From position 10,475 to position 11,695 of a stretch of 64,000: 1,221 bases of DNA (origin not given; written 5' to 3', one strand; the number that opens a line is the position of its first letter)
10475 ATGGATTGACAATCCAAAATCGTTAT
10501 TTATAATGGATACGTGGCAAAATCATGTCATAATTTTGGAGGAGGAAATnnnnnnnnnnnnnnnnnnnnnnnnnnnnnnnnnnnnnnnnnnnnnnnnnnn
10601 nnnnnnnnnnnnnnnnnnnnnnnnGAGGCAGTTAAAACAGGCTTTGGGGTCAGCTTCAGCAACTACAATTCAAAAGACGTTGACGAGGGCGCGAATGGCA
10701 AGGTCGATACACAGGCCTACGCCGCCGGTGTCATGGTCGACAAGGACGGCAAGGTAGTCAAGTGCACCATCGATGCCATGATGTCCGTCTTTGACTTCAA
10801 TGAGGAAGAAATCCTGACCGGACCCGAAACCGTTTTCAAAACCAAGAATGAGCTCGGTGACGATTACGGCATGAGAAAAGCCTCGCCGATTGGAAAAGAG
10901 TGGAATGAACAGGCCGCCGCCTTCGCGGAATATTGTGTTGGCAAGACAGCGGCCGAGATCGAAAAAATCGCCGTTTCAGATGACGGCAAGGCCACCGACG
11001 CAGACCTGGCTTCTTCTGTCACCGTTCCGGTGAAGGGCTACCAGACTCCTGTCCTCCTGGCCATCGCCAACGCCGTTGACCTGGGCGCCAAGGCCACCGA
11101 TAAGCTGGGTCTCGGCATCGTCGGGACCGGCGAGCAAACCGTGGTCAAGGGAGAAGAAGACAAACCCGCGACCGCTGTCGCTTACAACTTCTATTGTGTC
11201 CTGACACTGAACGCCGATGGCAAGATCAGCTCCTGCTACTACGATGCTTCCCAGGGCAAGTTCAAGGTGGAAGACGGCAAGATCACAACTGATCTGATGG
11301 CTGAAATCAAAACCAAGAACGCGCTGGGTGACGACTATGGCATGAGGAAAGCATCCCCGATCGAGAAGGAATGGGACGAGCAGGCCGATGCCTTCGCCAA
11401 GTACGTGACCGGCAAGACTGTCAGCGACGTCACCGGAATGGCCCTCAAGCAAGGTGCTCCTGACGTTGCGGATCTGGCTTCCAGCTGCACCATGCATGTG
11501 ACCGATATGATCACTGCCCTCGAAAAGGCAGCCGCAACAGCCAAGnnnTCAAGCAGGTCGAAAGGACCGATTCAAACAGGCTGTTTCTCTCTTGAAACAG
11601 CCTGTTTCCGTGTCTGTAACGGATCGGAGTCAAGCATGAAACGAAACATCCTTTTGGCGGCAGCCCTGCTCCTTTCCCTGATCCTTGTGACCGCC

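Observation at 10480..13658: Putative extracytosolic flavinylation module: duplicated PplA-like lipoprotein with non-canonical acceptor motifs, ApbE, a Gx-transmembrane protein and a NusG-II protein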

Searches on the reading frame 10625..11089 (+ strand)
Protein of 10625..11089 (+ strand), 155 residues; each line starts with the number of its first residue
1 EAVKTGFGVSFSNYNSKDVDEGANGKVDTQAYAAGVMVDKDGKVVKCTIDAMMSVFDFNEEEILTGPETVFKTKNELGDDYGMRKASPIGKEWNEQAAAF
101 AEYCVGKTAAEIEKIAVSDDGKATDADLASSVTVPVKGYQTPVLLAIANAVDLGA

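Call 37: search_protein_families(library=pfam, proteins=[window:10625-11089:+], max_evalue=10)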
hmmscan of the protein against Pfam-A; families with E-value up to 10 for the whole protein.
seq(155 aa): 0 families

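Call 50: search_solved_structures(query=A2, max_evalue=10, show_alignments=4)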
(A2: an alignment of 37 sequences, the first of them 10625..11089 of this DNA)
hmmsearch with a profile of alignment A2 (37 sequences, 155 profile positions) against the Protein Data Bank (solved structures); distinct sequences matched with E-value up to 10: 2.
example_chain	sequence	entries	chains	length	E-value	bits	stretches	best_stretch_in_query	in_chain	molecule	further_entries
2kzx_A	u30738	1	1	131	0.00096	22.1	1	80-153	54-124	Uncharacterized protein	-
8p2b_A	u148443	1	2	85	0.2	14.6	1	118-150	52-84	Clostridiaceae bacterium FMN4 domain 1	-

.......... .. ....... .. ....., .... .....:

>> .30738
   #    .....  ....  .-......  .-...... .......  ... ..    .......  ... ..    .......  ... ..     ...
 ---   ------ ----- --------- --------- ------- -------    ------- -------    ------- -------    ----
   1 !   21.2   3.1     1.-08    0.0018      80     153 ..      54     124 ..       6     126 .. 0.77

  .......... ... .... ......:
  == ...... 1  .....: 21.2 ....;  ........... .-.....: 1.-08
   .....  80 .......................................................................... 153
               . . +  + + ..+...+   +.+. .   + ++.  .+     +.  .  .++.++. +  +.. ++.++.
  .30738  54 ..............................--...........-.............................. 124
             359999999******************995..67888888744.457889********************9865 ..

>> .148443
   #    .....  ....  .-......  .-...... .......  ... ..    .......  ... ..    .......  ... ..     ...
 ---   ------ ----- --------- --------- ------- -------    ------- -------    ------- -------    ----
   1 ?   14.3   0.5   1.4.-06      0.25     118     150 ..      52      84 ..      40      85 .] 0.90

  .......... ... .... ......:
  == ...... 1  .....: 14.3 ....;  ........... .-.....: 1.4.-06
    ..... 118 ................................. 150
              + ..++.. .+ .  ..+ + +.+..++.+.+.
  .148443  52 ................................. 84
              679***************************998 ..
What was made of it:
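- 10625..11089 (+): Domain 1, about 155 aa: three long beta strands, then helices. A profile of this domain hits the FMN-binding domains 2KZX and 8P2B (call 50).
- Closest known: PDB 2KZX. Same: It shares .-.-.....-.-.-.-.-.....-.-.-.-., and the motif plus the C-terminal helix align in register (call 50).
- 8P2B scores E=0.2 (call 50).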

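Call 56: predict_structure(alignment_id=A2)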
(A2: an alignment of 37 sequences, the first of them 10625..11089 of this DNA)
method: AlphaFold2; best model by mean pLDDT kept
length: 155 residues; sequences in the alignment: 37
mean_pLDDT: 95.2   pTM: 0.88
mean pLDDT of the five models: 95.2, 94.8, 94.6, 93.7, 87.0
residues with pLDDT >= 90: 147; 70-90: 8; 50-70: 0; < 50: 0
segments of 3 or more residues with pLDDT < 50: none
pLDDT, mean of each block of 10 residues (from residue 1): 94 93 93 98 98 94 94 93 94 97 98 97 95 95 98 90
secondary structure, 60 per line:
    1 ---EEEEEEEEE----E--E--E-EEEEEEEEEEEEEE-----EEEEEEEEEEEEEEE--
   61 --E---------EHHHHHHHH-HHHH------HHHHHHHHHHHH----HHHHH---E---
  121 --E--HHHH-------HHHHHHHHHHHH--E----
elements in order: E4-12 E25-38 E44-58 H74-81 H83-86 H93-104 H109-113 H126-129 H137-148
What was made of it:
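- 10625..11089 (+): The single-domain model has pLDDT 95.2 (call 56).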

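Call 59: fold_search(model_id=the predicted structure, library=pdb)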
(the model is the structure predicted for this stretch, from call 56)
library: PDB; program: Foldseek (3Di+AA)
matches with E <= 10: 755; with E <= 0.001: 0
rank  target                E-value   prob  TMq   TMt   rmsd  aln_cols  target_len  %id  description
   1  5wkp_H                3.4e-02  0.97  0.39  0.46   6.6       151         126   15  Crystal Structure of the Human mitochondrial Cysteine Desulfurase in complex with ISD11 and Iron-Sulfur Cluster Scaffo (released 2017-11-15)
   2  6wih_D                3.4e-02  0.89  0.34  0.40   7.4       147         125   16  N-terminal mutation of ISCU2 (L35H36) traps Nfs1 Cys loop in the active site of ISCU2 without metal present. Structure (released 2020-05-13)
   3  8pk8_D                3.6e-02  0.87  0.34  0.40   7.2       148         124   15  Structure of the human mitochondrial iron-sulfur cluster biosynthesis complex during persulfide transfer (persulfide o (released 2024-05-01)
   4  8rmc_D                3.6e-02  0.75  0.31  0.37   7.1       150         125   16  Structure of the FDX2-bound core ISC complex (proximal conformation) (released 2024-12-18)
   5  5wkp_D                4.4e-02  0.90  0.35  0.43   7.3       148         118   16  Crystal Structure of the Human mitochondrial Cysteine Desulfurase in complex with ISD11 and Iron-Sulfur Cluster Scaffo (released 2017-11-15)
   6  6wi2_D                4.4e-02  0.77  0.32  0.37   8.3       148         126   17  Structure of human mitochondrial complex Nfs1-ISCU2-ISD11 with E.coli ACP1 at 1.95 A resolution (NIAU)2. N-terminal mu (released 2020-04-22)
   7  7rtk_D                4.6e-02  0.85  0.34  0.40   7.4       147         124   16  Structure of the (NIAU)2 complex with N-terminal mutation of ISCU2 Y35D at 2.5 A resolution (released 2021-08-25)
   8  1wfz_MODEL_1_A        4.9e-02  0.89  0.35  0.40   9.0       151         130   16  Solution structure of Iron-sulfur cluster protein U (IscU) (released 2004-11-27)
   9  6w1d_D                4.9e-02  0.84  0.34  0.39   7.4       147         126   16  Structure of human mitochondrial complex Nfs1-ISCU2 (WT)-ISD11 with E.coli ACP1 at 1.8 A resolution (NIAU)2 (released 2020-03-18)
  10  6uxe_D                6.7e-02  0.80  0.34  0.39   7.4       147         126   16  Structure of the human mitochondrial desulfurase complex Nfs1-ISCU2(M140I)-ISD11 with E.coli ACP1 at 1.57 A resolution (released 2019-11-20)
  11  3lvl_A                1.2e-01  0.77  0.37  0.44   6.5       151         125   14  Crystal Structure of E.coli IscS-IscU complex (released 2010-04-21)
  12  5had                  1.4e-01  0.35  0.21  0.24   8.2        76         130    6  Crystal structure of intermembrane space region of chloroplast protein ARC6 (released 2017-01-18)
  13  4jhm_C                2.0e-01  0.30  0.30  0.16   8.1       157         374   12  Crystal structure of a putative mandelate racemase/muconate lactonizing enzyme from Pseudovibrio sp. (released 2013-05-01)
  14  5d9r                  2.2e-01  0.28  0.21  0.23   8.0        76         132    6  Crystal structure of a conserved domain in the intermembrane space region of the plastid division protein ARC6 (released 2015-11-11)
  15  7x7z_D                3.6e-01  0.14  0.17  0.18  15.8        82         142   12  The crystal structure of 2+2/4+2 cyclase PloI4 (released 2023-02-08)
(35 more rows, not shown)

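Call 67: search_protein_representatives(alignment_id=A2)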
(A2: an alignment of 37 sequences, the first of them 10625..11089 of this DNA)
Query: 37 sequences, 155 profile positions. Proteins with E-value up to 0.001 (for the whole library): 1902; up to 1e-10: 1395; up to 1e-30: 729. The best 150 are listed.
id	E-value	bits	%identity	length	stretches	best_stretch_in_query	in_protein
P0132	3.3e-251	838.9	-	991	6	2-151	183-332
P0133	3.0e-216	725.4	-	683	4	2-155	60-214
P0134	1.4e-187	632.3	-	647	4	2-153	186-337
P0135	3.4e-169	572.5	-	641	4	3-147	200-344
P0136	1.1e-162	551.4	-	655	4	3-150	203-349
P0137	8.4e-162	548.5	-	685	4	14-154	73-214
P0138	4.9e-152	516.8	-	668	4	2-155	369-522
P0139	4.6e-149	507.2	-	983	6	4-151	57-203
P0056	1.3e-147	502.5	-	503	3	3-155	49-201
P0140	3.5e-135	462.1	-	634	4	20-148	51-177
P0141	3.9e-127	435.9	-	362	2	3-155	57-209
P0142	1.1e-122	421.5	-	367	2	3-155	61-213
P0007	4.1e-122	419.6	-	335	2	2-155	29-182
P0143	8.6e-122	418.6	-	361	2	3-155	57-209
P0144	3.3e-121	416.7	-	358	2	2-155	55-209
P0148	8.6e-109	376.4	-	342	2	2-155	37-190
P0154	1.3e-102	356.2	-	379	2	2-151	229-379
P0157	9.1e-101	350.3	-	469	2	2-151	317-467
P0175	1.9e-92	323.3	-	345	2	2-148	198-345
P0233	1.0e-79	281.9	-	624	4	5-150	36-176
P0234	2.3e-79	280.8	-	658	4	3-153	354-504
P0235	2.7e-79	280.6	-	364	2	3-153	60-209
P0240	2.1e-78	277.7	-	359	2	3-155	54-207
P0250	3.3e-76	270.5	-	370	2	14-151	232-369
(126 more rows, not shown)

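Call 72: search_protein_families(library=pfam, proteins=[P0136, P0148, P0157, P0234, P0235, P0154, P0250, P0132, P0140, P0233], max_evalue=1)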
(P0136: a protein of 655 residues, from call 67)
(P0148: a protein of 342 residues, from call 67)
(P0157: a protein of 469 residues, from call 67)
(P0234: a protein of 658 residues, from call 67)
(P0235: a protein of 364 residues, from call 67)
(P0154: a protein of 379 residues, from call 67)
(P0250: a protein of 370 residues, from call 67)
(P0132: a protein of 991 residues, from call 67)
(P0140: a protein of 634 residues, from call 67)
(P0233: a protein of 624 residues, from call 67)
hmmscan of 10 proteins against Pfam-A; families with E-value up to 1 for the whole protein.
P0136 (655 aa): 1 family
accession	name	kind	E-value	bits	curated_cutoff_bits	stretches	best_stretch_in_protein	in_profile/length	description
PF02707.21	MOSP_N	-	0.63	10.2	25.1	0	215-262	83-129/196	Major Outer Sheath Protein N-terminal region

P0148 (342 aa): 0 families

P0157 (469 aa): 2 families
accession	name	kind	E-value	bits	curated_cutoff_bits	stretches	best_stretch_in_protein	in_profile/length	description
PF04205.19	FMN_bind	-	3.5e-15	56.8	22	2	53-125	1-77/77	FMN-binding domain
PF06505.16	XylR_N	-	0.025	14.7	23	0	236-276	53-92/101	Activator of aromatic catabolism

P0234 (658 aa): 0 families

P0235 (364 aa): 5 families
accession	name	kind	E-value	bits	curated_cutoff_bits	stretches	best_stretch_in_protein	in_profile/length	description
PF04205.19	FMN_bind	-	0.048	14.7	22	0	91-203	10-76/77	FMN-binding domain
PF03032.20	FSAP_sig_propep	-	0.055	13.9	27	1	15-53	3-37/46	Frog skin active peptide family signal and propeptide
PF24416.1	DUF7548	-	0.15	12.5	27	0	179-208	68-97/137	Family of unknown function (DUF7548)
PF20724.2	DUF6831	-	0.23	11.1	25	0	135-161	89-115/223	Domain of unknown function (DUF6831)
PF06820.17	Phage_fiber_C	-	0.35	11.7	25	1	75-125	13-64/64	Putative prophage tail fibre C-terminus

P0154 (379 aa): 4 families
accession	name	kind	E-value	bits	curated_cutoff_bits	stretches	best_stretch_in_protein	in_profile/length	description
PF15180.11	NPBW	-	0.036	14.3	27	0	318-343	16-41/118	Neuropeptides B and W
PF00622.36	SPRY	-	0.041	14.4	26.3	1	111-136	63-88/121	SPRY domain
PF19487.4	DUF6023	-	0.068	13.5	26.8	1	3-83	5-83/150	Family of unknown function (DUF6023)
PF07559.19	FlgE_D2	-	1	10.3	22.7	1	248-297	48-94/142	Flagellar basal body protein FlaE D2 domain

P0250 (370 aa): 1 family
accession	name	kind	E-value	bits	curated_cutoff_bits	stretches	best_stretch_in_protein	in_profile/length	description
PF04205.19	FMN_bind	-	0.015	16.4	22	1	99-210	9-77/77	FMN-binding domain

P0132 (991 aa): 2 families
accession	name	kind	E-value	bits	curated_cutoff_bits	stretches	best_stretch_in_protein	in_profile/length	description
PF09448.16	MmlI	-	0.0012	19.4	29.6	0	909-936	66-93/109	Methylmuconolactone methyl-isomerase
PF07912.19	ERp29_N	-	0.088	13.4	20.7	0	584-629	18-63/126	ERp29, N-terminal domain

P0140 (634 aa): 8 families
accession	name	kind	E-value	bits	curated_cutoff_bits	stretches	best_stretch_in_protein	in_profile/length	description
PF23802.1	DUF7178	-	0.00012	22.4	27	0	571-590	32-51/193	Family of unknown function (DUF7178)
PF00536.37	SAM_1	-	0.00098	19.9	23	0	260-301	10-47/64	SAM domain (Sterile alpha motif)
PF06605.17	Prophage_tail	-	0.0082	16.3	31.3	0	336-427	121-164/250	Prophage endopeptidase tail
PF04315.17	EpmC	-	0.03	14.5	23.8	0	248-282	48-81/162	Elongation factor P hydroxylase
PF17202.10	sCache_3_3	-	0.045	14.5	28.8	0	387-441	51-102/107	Single cache domain 3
PF15878.10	Frey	-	0.11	13.5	28.3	0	104-121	52-69/94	Protein Frey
PF19261.4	DUF5904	-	0.16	12.4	25.7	1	3-42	47-83/133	Domain of unknown function (DUF5904)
PF06487.18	SAP18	-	0.22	12.2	27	0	591-627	86-124/124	Sin3 associated polypeptide p18 (SAP18)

P0233 (624 aa): 3 families
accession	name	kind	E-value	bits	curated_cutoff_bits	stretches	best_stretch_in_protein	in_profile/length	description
PF14683.12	CBM-like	-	0.0011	19.3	27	1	168-228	54-111/160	Polysaccharide lyase family 4, domain III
PF24828.1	DUF7713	-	0.15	12.1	24.1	0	70-99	15-47/68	Domain of unknown function (DUF7713)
PF14352.11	DUF4402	-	0.35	12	25.2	0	488-542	58-113/129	Domain of unknown function (DUF4402)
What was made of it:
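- On Pfam FMN_bind (PF04205): Members of the family with SGAT or AGAT give sub-threshold FMN_bind hits across the full profile (call 72).
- Two of those members give sub-threshold FMN_bind hits that span the whole Pfam profile (call 72).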

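Call 76: list_cluster_members(proteins=[P0235, P0148, P0154, P0250, P0136, P0157, P0234, P0144, P0175, P0240])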
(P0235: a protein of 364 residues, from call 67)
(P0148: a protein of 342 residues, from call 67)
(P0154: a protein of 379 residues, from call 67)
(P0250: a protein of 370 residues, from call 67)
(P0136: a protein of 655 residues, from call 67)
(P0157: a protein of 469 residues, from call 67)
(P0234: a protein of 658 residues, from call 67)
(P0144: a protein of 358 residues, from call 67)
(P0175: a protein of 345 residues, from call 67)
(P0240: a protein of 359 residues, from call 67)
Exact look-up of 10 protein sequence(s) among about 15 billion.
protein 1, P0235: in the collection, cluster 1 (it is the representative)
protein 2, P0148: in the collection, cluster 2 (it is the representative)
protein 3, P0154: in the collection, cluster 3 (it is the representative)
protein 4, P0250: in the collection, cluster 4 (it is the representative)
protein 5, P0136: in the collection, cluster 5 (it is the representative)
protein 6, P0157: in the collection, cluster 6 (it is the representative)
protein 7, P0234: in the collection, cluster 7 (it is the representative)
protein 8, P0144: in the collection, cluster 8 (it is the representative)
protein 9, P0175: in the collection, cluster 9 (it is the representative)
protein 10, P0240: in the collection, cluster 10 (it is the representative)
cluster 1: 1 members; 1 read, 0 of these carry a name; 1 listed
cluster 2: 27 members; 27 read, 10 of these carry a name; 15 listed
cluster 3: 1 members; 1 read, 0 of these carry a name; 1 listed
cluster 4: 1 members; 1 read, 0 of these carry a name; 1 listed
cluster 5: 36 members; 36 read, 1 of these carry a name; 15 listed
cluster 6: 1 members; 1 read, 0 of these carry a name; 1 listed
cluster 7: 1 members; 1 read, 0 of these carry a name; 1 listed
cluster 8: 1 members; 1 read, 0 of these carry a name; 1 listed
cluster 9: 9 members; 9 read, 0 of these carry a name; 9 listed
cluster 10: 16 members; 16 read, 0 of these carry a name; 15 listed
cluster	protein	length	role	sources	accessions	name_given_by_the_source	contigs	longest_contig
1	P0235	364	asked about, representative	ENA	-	-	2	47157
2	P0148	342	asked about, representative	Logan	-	-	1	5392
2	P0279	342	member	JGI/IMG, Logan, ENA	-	hypothetical protein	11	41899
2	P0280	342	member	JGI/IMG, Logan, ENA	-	hypothetical protein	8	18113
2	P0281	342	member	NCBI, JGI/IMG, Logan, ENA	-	hypothetical protein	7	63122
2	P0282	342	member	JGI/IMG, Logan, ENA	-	hypothetical protein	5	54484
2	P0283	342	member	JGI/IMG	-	hypothetical protein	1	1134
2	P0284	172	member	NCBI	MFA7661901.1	MAG: hypothetical protein WCX59_03710, partial [Anaerovoracaceae bacterium]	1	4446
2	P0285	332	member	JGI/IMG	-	hypothetical protein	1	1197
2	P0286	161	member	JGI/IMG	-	hypothetical protein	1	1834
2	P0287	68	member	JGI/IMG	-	hypothetical protein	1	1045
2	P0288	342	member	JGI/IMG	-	hypothetical protein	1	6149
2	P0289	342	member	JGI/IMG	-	-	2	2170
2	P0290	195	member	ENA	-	-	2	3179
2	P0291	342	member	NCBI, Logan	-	-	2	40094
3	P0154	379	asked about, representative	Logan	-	-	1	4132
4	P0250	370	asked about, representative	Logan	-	-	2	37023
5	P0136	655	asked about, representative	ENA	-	-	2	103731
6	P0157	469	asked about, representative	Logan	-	-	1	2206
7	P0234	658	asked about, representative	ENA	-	-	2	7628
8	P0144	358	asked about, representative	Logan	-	-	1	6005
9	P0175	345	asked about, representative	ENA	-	-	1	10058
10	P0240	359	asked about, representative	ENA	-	-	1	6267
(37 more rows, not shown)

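Call 81: find_encoding_contigs(protein=P0136, flank=7000, max_places=2)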
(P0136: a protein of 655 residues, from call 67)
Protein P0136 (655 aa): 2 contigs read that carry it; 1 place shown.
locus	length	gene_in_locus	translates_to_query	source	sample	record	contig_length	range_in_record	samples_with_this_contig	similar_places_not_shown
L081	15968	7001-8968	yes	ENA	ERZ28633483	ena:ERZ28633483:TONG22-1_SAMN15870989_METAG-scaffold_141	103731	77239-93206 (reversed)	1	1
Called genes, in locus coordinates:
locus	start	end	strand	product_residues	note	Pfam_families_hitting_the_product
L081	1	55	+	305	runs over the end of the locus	PF00781:DAGK_cat, PF19279:YegS_C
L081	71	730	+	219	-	PF00702:Hydrolase, PF08282:Hydrolase_3 (faint), PF12710:HAD, PF13419:HAD_2, PF13242:Hydrolase_like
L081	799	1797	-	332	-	PF00356:LacI, PF00532:Peripla_BP_1, PF13407:Peripla_BP_4, PF13377:Peripla_BP_3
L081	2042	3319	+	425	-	PF10509:GalKase_gal_bdg, PF00288:GHMP_kinases_N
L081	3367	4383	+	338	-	PF00106:adh_short, PF01073:3Beta_HSD, PF01370:Epimerase, PF02719:Polysacc_synt_2, PF04321:RmlD_sub_bind, PF08659:KR, PF13460:NAD_binding_10, PF16363:GDP_Man_Dehyd, +1 more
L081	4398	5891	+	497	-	PF01087:GalP_UDP_transf, PF02744:GalP_UDP_tr_C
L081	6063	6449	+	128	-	PF07009:NusG_II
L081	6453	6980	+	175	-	PF07456:Hpre_diP_synt_I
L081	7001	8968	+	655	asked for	-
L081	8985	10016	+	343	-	PF02424:ApbE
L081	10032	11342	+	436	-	PF13375:RnfC_N, PF01512:Complex1_51K, PF10531:SLBB, PF12838:Fer4_7, PF13183:Fer4_8 (faint), PF13237:Fer4_10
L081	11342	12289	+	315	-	PF03116:NQR2_RnfD_RnfE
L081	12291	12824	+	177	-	PF04205:FMN_bind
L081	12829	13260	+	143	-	-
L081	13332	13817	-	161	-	PF06177:QueT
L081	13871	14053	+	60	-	-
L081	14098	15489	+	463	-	PF01336:tRNA_anti-codon, PF00152:tRNA-synt_2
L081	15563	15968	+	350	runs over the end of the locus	PF00149:Metallophos, PF12850:Metallophos_2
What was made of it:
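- Closest known: EetAB-ApbE modules linked to Rnf in Clostridia. Same: The same eetA-eetB-X-apbE block precedes rnfCDG in L081, with a four-domain member of this family as X (call 81).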

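Call 82: find_encoding_contigs(protein=P0235, flank=7000, max_places=2)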
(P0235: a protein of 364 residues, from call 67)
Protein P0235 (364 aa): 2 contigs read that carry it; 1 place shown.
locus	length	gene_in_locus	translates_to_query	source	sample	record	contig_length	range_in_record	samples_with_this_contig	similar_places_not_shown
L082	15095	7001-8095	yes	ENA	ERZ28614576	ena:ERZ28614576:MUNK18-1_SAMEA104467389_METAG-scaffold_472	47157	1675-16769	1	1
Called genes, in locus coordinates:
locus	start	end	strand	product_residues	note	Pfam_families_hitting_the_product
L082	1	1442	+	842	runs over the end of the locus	PF00395:SLH, PF07654:C1-set (faint), PF09479:Flg_new (faint)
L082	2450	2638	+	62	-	-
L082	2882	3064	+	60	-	-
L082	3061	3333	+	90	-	PF00589:Phage_integrase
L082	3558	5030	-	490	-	PF00324:AA_permease, PF13520:AA_permease_2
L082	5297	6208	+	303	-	PF00892:EamA (weak), PF06800:Sugar_transport (faint), PF00892:EamA (weak), PF00893:Multi_Drug_Res (weak)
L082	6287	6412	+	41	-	-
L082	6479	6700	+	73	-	-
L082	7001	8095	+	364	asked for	-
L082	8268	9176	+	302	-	PF01541:GIY-YIG (weak)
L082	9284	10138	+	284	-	PF03372:Exo_endo_phos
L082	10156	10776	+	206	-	PF01966:HD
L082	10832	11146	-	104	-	PF00085:Thioredoxin, PF13728:TraF (weak)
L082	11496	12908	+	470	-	PF02872:5_nucleotid_C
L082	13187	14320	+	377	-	PF02812:ELFV_dehydrog_N, PF00208:ELFV_dehydrog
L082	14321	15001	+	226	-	PF00448:SRP54 (faint), PF01656:CbiA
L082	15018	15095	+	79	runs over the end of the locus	PF12838:Fer4_7 (weak), PF14697:Fer4_21 (weak), PF12797:Fer4_2 (weak), PF12837:Fer4_6 (weak), PF13237:Fer4_10, PF00037:Fer4, PF12838:Fer4_7, PF13187:Fer4_9, +6 more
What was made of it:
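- One family member (L082) has no ApbE within 7 kb (call 82).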

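Call 83: find_encoding_contigs(protein=P0140, flank=7000, max_places=2)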
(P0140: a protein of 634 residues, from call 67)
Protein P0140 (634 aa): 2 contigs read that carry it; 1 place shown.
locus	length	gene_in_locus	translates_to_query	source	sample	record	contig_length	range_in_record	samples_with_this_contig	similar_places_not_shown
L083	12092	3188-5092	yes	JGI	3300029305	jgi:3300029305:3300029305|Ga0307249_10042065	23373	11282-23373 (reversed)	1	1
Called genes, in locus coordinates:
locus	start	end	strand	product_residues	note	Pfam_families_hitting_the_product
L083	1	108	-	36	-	?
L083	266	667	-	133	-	-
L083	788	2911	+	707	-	PF13320:GH123_cat, PF00404:Dockerin_1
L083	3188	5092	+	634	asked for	-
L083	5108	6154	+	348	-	PF02424:ApbE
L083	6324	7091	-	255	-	-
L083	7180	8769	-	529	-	PF01547:SBP_bac_1, PF13416:SBP_bac_8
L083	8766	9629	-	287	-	PF00528:BPD_transp_1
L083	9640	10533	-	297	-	PF00528:BPD_transp_1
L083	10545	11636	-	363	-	PF00005:ABC_tran, PF17850:CysA_C_terminal (weak)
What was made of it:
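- Distant four-domain relatives keep the association: eetA-eetB-X-apbE upstream of rnfCDG in L081, and X-apbE in L083 (calls 81, 83).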

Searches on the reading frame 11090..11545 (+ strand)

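Call 37: search_protein_families(library=pfam, proteins=[window:11090-11545:+], max_evalue=10)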
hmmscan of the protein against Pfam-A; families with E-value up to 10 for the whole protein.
seq(152 aa): 3 families
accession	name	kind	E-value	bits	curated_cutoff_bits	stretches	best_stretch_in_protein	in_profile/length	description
PF18692.7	DUF5640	-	0.025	14.9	28.5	1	31-76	10-56/85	Family of unknown function (DUF5640)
PF16369.11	GH43_C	-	0.075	14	23.4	1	38-102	35-84/100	C-terminal lipocalin-like domain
PF13186.11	SPASM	-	0.14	12.9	21.5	1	37-79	7-48/67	Iron-sulfur cluster-binding domain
